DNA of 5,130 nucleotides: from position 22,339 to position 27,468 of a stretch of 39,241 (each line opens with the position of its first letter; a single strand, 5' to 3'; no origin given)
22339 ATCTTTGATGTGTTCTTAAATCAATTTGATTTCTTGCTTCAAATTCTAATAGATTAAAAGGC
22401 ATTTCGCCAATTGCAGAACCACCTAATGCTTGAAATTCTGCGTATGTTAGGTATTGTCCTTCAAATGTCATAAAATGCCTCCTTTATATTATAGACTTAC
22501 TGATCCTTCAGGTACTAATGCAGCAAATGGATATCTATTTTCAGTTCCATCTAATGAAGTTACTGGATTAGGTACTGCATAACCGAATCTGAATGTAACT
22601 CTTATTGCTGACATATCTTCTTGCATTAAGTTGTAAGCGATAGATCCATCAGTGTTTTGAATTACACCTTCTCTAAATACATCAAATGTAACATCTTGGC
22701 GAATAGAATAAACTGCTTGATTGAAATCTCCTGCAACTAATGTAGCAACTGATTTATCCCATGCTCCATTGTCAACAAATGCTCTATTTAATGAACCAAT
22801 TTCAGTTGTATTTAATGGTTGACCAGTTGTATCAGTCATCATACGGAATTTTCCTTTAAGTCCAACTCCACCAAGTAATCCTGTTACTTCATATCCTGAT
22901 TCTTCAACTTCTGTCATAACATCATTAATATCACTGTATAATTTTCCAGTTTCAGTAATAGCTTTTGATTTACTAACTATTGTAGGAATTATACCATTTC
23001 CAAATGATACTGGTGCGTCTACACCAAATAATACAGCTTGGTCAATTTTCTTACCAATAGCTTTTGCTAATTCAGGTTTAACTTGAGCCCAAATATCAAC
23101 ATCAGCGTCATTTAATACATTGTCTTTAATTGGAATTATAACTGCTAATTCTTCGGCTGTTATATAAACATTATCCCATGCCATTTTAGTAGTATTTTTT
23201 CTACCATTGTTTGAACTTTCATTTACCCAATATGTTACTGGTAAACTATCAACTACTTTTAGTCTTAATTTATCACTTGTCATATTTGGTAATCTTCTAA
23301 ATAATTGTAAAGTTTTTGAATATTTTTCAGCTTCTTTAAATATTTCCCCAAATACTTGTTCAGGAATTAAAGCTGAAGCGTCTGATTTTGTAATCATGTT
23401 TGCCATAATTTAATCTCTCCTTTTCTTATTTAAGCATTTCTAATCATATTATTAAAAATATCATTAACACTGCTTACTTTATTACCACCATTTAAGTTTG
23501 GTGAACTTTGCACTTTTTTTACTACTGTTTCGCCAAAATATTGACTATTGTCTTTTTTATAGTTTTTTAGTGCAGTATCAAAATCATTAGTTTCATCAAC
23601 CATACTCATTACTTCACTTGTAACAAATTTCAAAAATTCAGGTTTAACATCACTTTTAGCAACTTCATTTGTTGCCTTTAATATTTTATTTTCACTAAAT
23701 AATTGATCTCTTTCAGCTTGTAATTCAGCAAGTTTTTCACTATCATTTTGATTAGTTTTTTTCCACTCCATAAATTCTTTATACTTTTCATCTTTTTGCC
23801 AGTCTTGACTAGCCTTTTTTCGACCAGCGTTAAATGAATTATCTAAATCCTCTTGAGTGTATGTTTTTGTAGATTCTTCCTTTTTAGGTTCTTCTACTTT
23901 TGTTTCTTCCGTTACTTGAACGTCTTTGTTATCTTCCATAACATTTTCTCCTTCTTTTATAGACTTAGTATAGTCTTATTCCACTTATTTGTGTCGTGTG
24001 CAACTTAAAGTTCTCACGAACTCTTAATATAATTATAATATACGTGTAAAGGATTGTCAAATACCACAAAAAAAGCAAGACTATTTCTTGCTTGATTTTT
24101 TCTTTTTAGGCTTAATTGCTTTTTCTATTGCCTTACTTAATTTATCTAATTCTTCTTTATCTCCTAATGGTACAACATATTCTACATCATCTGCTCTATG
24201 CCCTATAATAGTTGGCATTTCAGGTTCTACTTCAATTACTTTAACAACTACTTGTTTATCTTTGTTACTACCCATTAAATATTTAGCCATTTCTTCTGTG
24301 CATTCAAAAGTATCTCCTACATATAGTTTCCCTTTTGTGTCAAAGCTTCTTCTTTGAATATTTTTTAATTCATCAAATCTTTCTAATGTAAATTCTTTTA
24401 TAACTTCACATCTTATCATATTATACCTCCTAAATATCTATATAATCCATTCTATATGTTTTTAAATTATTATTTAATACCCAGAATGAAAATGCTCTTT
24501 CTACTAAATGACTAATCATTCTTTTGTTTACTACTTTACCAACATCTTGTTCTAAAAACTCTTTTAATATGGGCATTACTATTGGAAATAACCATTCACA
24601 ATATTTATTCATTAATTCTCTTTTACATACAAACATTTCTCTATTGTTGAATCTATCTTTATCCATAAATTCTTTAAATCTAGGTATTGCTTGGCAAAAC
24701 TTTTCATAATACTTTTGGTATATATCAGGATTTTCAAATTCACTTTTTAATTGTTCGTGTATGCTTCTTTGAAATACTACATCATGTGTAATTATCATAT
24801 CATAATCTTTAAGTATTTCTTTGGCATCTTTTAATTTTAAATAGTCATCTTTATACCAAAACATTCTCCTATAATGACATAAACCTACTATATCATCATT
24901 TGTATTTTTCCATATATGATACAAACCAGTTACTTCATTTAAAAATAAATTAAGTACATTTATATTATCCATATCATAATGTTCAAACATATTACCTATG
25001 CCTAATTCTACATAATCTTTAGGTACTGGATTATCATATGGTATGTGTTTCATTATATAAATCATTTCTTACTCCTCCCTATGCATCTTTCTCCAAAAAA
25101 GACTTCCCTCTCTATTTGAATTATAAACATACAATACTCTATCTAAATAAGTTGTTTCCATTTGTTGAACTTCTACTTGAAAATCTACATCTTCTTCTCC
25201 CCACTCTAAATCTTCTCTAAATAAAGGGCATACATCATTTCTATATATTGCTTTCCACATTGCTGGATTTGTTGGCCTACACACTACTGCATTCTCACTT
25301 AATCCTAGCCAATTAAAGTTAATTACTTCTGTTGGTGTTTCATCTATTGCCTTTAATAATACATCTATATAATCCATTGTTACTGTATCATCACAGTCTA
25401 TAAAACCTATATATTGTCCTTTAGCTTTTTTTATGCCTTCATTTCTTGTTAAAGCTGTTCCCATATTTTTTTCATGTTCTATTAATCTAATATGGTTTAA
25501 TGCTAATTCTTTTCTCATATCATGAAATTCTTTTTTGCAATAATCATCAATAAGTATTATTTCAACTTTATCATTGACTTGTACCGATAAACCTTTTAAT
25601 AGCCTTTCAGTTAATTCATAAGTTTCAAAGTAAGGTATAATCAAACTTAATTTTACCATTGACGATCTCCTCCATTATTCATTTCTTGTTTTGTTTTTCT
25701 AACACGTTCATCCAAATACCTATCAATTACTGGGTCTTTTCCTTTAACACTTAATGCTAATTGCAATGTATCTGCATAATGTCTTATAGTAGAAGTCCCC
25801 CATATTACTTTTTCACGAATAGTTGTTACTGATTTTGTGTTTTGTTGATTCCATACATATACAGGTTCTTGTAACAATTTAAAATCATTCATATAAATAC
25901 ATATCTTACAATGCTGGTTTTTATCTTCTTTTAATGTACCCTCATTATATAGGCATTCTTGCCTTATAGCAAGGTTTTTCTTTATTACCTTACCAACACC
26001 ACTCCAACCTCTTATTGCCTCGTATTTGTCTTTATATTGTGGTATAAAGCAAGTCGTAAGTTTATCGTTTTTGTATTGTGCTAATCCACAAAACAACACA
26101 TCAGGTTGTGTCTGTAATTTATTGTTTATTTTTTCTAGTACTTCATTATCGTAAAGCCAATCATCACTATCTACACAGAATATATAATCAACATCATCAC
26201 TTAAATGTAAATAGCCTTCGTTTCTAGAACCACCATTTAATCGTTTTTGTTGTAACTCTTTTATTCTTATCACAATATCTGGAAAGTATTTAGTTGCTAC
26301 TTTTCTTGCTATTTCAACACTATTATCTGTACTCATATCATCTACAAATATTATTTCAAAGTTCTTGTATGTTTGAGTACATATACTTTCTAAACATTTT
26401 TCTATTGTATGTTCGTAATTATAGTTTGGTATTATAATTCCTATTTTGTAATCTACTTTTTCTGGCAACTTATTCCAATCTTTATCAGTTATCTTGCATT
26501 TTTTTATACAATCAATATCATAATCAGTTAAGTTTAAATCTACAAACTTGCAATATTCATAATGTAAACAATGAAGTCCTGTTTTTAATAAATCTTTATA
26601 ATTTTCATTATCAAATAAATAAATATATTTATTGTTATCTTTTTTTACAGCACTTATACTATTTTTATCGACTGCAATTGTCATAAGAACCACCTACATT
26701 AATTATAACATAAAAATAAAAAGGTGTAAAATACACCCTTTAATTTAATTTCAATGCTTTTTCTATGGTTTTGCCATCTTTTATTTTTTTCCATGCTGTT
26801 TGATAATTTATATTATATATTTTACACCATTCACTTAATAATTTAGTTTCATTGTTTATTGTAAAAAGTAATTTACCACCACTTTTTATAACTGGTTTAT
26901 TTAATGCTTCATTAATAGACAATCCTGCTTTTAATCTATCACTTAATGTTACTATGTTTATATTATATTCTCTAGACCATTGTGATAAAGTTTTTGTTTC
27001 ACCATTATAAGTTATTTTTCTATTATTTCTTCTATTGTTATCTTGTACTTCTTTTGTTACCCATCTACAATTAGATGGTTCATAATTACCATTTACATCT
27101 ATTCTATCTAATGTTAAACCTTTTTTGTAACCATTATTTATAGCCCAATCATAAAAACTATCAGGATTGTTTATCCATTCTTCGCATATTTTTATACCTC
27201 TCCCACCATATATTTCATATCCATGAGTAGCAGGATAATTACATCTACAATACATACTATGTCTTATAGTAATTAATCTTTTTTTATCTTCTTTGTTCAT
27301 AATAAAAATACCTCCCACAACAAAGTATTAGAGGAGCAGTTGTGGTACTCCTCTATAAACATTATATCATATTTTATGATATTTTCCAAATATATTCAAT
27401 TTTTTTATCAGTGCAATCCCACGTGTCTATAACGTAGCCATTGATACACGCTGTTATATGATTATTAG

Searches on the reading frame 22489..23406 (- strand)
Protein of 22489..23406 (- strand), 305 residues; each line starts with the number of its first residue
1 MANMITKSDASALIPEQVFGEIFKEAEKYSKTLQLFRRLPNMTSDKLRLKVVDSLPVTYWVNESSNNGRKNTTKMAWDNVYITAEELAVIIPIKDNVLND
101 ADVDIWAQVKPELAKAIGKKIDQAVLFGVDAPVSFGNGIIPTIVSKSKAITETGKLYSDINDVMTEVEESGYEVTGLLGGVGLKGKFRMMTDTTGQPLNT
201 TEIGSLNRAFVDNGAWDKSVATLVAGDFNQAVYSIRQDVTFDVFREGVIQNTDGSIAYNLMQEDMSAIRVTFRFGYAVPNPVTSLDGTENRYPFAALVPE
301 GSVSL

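Call 8: search_protein_families(library=phrogs, proteins=[window:22489-23406:-], max_evalue=0.001)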
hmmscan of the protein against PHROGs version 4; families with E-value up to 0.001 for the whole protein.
window:22489-23406:- (305 aa): 2 families
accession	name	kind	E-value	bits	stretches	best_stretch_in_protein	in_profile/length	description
phrog_10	-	head and packaging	9.6e-42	144.8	1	3-281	358-627/752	major head protein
phrog_617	-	head and packaging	2.3e-07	31.1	1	39-251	378-591/626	major head protein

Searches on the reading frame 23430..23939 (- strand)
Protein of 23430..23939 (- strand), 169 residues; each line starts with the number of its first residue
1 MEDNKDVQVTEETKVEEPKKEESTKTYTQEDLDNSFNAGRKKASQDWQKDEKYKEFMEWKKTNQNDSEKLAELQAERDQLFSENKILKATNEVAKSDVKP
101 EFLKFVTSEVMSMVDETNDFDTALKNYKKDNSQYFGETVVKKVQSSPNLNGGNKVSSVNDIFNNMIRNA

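Call 8: search_protein_families(library=phrogs, proteins=[window:23430-23939:-], max_evalue=0.001)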
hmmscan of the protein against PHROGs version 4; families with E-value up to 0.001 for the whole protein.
window:23430-23939:- (169 aa): 1 family
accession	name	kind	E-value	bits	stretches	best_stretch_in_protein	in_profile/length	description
phrog_2303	-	head and packaging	1.6e-08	35.6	1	7-160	33-207/219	head scaffolding protein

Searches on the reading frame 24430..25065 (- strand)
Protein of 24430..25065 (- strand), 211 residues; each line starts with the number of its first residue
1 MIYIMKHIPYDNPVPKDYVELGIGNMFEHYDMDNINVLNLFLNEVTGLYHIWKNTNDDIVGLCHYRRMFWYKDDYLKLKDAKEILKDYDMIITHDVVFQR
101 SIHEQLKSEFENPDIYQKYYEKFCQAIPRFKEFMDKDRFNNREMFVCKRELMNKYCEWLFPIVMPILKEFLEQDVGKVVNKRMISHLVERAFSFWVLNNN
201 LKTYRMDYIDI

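Call 8: search_protein_families(library=phrogs, proteins=[window:24430-25065:-], max_evalue=0.001)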
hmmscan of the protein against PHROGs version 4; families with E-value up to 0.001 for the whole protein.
window:24430-25065:- (211 aa): 0 families

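Call 17: search_protein_families(library=ncbifam, proteins=[window:24430-25065:-], max_evalue=0.1)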
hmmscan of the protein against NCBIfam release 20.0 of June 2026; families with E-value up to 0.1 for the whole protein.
window:24430-25065:- (211 aa): 1 family
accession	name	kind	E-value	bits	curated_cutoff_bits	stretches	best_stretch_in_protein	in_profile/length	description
NF010939.0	PRK14359.1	equivalog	0.036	12.7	592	1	77-189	36-149/430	bifunctional UDP-N-acetylglucosamine diphosphorylase/glucosamine-1-phosphate N-acetyltransferase GlmU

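Call 72: search_protein_families(library=padloc, proteins=[window:24430-25065:-], max_evalue=0.01)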
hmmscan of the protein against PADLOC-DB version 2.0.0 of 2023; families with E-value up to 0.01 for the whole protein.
window:24430-25065:- (211 aa): 0 families

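Call 77: search_protein_families(library=pfam, proteins=[window:24430-25065:-], max_evalue=0.01)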
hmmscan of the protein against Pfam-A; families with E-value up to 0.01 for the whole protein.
window:24430-25065:- (211 aa): 1 family
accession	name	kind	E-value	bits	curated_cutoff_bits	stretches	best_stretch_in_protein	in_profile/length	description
PF14393.11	DUF4422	-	5.9e-30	105.2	25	1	2-199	2-219/220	Domain of unknown function (DUF4422)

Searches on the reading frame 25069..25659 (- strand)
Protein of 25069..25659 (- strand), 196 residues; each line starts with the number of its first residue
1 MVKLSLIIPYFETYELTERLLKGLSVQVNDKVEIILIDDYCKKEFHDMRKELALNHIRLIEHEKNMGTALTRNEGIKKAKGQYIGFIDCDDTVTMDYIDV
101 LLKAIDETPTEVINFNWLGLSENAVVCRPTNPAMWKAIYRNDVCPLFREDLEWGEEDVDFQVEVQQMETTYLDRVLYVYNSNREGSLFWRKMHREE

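Call 8: search_protein_families(library=phrogs, proteins=[window:25069-25659:-], max_evalue=0.001)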
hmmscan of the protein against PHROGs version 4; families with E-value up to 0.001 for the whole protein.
window:25069-25659:- (196 aa): 5 families
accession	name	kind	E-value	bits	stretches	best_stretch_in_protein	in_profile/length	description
phrog_8858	-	moron, auxiliary metabolic gene and host takeover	5.2e-10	39.7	1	55-117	49-110/395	glycosyltransferase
phrog_22088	-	unknown function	1.6e-08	34.9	1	4-137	62-200/377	-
phrog_14775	-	moron, auxiliary metabolic gene and host takeover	6e-08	33.6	1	56-116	38-97/203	glycosyltransferase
phrog_841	-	moron, auxiliary metabolic gene and host takeover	8e-08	33.1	1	2-107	2-113/309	GtrB-like O-antigen conversion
phrog_22739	-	moron, auxiliary metabolic gene and host takeover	1.3e-05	25.4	1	1-101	1-105/327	GtrB-like O-antigen conversion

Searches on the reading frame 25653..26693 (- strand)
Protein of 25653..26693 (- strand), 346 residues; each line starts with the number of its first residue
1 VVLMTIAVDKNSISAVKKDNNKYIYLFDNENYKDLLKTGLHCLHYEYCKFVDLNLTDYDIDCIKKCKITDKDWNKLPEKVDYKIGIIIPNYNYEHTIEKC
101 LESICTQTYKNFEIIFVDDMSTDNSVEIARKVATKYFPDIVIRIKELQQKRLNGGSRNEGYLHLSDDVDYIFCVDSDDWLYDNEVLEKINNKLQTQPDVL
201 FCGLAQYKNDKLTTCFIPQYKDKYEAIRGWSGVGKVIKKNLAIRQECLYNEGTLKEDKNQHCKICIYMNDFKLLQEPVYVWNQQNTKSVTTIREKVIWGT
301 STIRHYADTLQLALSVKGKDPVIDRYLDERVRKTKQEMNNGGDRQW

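Call 5: search_protein_families(library=phrogs, proteins=[window:25653-26693:-], max_evalue=0.01)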
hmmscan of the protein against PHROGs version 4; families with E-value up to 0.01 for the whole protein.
window:25653-26693:- (346 aa): 3 families
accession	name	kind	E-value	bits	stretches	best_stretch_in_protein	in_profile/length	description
phrog_841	-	moron, auxiliary metabolic gene and host takeover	5.3e-12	46.9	1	82-201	2-119/309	GtrB-like O-antigen conversion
phrog_22088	-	unknown function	5.5e-09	36.5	1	79-201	57-177/377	-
phrog_2456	-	moron, auxiliary metabolic gene and host takeover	0.0019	18.8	1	82-179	3-89/239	glycosyltransferase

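Call 6: search_protein_families(library=pfam, proteins=[window:25653-26693:-], max_evalue=0.1)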
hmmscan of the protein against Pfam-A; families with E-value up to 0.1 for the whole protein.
window:25653-26693:- (346 aa): 5 families
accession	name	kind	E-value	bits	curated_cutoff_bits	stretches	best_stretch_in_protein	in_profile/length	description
PF00535.33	Glycos_transf_2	-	3.1e-28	99.2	23.3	1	86-216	2-126/168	Glycosyl transferase family 2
PF13641.12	Glyco_tranf_2_3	-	4.9e-08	33.7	27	1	84-224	3-140/230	Glycosyltransferase like family 2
PF10111.15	Glyco_tranf_2_2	-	9.5e-06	25.7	27.3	1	86-223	2-140/276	Glycosyltransferase like family 2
PF13704.12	Glyco_tranf_2_4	-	0.0028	18.5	27.5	1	92-181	2-85/98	Glycosyl transferase family 2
PF20290.3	MC4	-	0.065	14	28.1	0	121-151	94-124/133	ABC-three component (ABC-3C) system Middle Component 4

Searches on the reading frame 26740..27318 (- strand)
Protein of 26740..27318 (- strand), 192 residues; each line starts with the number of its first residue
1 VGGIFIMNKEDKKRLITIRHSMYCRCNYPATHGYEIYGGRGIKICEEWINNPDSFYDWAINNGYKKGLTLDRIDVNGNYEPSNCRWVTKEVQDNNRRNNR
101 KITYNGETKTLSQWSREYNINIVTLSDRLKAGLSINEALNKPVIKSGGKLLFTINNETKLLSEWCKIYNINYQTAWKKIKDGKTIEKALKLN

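Call 5: search_protein_families(library=phrogs, proteins=[window:26740-27318:-], max_evalue=0.01)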
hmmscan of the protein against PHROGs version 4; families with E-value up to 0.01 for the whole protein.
window:26740-27318:- (192 aa): 10 families
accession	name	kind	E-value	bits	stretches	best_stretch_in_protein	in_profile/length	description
phrog_3377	-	DNA, RNA and nucleotide metabolism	1.1e-58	199.3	1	10-190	9-186/196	HNH endonuclease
phrog_374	-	DNA, RNA and nucleotide metabolism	2.2e-43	149.9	1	11-142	268-399/617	HNH endonuclease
phrog_8790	-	DNA, RNA and nucleotide metabolism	7.9e-27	95.7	1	8-139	18-142/241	restriction endonuclease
phrog_2081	-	DNA, RNA and nucleotide metabolism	1.4e-23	84.8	1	8-130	98-237/433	HNH endonuclease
phrog_953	-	DNA, RNA and nucleotide metabolism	9.3e-12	46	1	20-101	229-310/420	HNH endonuclease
phrog_1065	-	unknown function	3.5e-06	28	1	87-189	42-138/192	-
phrog_4578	-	DNA, RNA and nucleotide metabolism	0.00075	20.4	1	58-100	19-63/130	HNH endonuclease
phrog_3190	-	unknown function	0.0039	18.5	0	91-143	77-130/169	-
phrog_3118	-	DNA, RNA and nucleotide metabolism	0.0045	17.5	1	65-91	66-92/287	HNH endonuclease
phrog_30708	-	unknown function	0.0096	17.7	0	161-184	24-47/115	-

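Call 6: search_protein_families(library=pfam, proteins=[window:26740-27318:-], max_evalue=0.1)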
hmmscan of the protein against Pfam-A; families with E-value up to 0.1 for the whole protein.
window:26740-27318:- (192 aa): 1 family
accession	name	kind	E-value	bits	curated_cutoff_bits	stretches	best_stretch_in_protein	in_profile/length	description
PF05225.22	HTH_psq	-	0.066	13.4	20.4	0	165-183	23-40/45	helix-turn-helix, Psq domain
